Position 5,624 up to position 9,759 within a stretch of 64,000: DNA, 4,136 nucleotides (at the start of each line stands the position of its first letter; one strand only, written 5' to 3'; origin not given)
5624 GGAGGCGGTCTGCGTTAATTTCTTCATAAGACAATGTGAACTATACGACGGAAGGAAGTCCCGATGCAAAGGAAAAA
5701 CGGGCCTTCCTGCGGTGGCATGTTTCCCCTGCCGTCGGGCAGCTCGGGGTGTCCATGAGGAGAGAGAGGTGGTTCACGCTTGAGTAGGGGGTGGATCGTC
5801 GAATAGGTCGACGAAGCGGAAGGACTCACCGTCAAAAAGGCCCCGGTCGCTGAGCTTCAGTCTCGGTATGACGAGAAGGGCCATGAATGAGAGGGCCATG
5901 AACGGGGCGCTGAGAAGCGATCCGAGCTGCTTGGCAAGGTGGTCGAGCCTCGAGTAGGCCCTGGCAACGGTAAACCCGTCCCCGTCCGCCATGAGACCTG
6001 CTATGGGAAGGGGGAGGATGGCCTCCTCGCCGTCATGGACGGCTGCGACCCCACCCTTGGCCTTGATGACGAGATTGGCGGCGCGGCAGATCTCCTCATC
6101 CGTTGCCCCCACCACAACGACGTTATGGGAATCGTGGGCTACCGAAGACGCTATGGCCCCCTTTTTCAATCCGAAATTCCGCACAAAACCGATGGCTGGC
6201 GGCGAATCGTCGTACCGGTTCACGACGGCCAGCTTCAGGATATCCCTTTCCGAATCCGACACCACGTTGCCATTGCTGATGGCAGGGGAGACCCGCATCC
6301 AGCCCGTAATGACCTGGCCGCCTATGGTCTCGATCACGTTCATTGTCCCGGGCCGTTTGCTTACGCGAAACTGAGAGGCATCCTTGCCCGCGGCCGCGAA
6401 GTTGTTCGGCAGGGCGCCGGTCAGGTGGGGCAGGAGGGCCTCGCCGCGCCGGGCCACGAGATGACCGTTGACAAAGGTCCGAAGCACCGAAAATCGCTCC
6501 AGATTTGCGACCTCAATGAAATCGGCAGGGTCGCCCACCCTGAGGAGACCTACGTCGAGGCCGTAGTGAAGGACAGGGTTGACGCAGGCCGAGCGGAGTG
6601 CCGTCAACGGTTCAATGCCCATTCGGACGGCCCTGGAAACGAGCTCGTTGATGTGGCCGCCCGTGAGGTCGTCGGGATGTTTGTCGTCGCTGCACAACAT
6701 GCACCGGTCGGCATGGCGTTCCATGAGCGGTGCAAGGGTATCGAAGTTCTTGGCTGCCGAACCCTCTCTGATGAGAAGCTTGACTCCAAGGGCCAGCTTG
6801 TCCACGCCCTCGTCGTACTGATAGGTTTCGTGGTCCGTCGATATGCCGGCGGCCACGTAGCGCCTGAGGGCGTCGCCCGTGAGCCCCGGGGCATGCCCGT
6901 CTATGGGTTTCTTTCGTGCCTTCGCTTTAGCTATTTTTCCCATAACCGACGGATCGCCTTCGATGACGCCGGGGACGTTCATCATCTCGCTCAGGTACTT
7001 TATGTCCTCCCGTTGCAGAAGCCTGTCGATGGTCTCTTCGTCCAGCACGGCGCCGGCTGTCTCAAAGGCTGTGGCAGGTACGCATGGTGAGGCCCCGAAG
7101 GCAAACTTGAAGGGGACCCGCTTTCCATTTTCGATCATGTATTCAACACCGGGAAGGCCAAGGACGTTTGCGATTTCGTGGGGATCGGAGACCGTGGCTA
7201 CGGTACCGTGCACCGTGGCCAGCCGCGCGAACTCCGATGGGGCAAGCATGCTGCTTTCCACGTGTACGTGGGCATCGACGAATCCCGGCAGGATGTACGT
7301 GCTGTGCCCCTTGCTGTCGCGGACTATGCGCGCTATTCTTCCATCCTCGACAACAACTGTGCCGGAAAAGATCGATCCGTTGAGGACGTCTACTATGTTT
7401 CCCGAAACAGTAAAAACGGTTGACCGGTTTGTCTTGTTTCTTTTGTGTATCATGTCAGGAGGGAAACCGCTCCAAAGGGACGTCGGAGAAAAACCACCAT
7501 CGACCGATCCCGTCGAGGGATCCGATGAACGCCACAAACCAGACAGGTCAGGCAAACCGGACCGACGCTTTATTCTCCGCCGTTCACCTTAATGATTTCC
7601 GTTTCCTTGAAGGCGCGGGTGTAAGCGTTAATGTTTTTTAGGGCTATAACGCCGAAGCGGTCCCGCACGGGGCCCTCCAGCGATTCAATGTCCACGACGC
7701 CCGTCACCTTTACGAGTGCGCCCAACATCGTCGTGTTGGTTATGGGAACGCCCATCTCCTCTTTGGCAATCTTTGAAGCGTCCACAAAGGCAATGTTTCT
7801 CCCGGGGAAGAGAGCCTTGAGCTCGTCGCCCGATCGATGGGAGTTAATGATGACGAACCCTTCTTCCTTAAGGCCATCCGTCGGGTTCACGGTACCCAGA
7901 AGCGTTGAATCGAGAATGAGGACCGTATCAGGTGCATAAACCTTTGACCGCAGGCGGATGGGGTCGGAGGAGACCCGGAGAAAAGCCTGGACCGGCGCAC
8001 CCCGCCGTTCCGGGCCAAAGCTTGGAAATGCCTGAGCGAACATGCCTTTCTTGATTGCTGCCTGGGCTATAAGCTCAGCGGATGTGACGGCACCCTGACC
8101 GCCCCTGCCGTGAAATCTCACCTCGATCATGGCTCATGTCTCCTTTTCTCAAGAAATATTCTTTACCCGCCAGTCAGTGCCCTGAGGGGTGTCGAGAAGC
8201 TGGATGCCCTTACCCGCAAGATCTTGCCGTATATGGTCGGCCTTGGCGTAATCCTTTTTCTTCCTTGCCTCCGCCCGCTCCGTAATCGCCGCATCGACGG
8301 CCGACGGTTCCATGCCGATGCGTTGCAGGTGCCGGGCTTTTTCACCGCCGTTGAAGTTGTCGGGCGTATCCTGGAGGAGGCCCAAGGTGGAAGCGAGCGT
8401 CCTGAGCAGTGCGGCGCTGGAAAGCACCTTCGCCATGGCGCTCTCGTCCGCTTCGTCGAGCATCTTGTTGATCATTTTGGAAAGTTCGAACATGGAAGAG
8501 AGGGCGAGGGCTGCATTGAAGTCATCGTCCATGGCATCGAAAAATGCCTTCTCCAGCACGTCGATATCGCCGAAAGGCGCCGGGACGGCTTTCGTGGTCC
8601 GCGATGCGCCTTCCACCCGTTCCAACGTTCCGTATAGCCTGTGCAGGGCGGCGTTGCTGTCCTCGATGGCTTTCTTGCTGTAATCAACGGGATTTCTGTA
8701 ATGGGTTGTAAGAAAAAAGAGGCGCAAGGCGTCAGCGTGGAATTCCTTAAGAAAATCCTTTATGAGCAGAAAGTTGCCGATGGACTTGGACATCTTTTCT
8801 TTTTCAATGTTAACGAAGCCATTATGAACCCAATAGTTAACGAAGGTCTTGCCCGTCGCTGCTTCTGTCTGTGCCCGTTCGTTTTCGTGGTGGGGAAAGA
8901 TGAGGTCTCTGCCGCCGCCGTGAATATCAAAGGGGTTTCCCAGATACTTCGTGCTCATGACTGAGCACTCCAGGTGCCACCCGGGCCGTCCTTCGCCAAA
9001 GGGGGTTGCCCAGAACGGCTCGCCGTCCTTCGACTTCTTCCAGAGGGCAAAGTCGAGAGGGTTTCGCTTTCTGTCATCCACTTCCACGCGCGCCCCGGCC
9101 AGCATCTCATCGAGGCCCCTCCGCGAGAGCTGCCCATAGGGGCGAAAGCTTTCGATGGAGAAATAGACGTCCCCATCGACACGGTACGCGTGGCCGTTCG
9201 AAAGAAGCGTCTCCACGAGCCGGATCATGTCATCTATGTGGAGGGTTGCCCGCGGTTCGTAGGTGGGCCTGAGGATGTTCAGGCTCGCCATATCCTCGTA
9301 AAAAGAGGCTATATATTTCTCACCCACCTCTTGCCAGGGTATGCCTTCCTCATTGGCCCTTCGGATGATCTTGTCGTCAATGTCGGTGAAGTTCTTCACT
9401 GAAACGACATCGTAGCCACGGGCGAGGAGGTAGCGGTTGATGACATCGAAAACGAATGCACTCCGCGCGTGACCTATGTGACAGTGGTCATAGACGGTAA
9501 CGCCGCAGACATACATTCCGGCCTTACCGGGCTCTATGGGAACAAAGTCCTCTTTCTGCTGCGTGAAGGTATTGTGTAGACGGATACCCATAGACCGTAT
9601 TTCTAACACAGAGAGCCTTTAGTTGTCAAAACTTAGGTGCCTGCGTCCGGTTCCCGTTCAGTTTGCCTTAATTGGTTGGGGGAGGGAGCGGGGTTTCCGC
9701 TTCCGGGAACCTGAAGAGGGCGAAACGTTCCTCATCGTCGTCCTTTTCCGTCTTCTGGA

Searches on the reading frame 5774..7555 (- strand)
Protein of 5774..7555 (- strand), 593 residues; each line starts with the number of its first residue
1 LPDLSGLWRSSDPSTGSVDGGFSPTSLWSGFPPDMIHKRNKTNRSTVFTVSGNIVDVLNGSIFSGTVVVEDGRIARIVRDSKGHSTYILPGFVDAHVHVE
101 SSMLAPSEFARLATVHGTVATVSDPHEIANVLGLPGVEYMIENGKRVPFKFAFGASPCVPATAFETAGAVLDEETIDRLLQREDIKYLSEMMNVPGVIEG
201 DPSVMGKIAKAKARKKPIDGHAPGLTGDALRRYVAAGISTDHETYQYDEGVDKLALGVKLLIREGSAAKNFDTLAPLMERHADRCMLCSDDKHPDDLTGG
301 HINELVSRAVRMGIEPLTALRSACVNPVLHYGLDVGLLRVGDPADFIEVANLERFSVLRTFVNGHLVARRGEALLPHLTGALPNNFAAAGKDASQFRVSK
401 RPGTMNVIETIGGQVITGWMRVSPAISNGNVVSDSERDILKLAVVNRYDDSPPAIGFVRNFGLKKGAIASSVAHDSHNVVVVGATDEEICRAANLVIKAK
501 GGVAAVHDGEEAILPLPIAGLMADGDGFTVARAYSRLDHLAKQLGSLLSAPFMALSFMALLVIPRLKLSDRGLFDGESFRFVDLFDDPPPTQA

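Call 32: search_protein_families(library=pfam, proteins=[window:5774-7555:-], max_evalue=0.0001)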
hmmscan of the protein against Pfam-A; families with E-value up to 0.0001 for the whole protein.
window:5774-7555:- (593 aa): 2 families
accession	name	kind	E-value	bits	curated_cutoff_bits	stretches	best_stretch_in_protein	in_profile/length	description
PF13382.11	Adenine_deam_C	-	9.9e-60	201.2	27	1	414-579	1-168/169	Adenine deaminase C-terminal domain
PF01979.26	Amidohydro_1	-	7.8e-34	117.9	25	1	87-367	1-345/345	Amidohydrolase family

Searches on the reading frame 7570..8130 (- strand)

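Call 32: search_protein_families(library=pfam, proteins=[window:7570-8130:-], max_evalue=0.0001)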
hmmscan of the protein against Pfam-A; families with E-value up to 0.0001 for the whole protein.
window:7570-8130:- (186 aa): 1 family
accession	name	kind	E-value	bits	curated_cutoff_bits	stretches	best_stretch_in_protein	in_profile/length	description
PF01558.24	POR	-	2.7e-40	138.8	27.4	1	10-174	1-172/173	Pyruvate ferredoxin/flavodoxin oxidoreductase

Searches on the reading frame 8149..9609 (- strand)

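Call 32: search_protein_families(library=pfam, proteins=[window:8149-9609:-], max_evalue=0.0001)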
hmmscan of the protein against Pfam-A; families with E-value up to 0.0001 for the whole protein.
window:8149-9609:- (486 aa): 6 families
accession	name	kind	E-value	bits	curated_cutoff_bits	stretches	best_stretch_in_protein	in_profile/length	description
PF01406.26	tRNA-synt_1e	-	1.9e-132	441.7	27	1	22-318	2-299/301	tRNA synthetases class I (C) catalytic domain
PF09334.17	tRNA-synt_1g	-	2.8e-16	59.7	20.1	2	246-322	301-379/391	tRNA synthetases class I (M)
PF09190.17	DALR_2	-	5.3e-15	56.2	22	1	355-413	1-57/57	DALR domain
PF23493.1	CysS_C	-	1.8e-06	28.4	23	1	435-481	5-51/51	Cysteinyl-tRNA ligase anticodon binding domain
PF01921.24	tRNA-synt_1f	-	2.3e-06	27.2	27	0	266-317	275-327/360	tRNA synthetases class I (K)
PF00133.28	tRNA-synt_1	-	3.3e-06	26.6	22.7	0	226-306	328-409/414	tRNA synthetases class I (I, L, M and V)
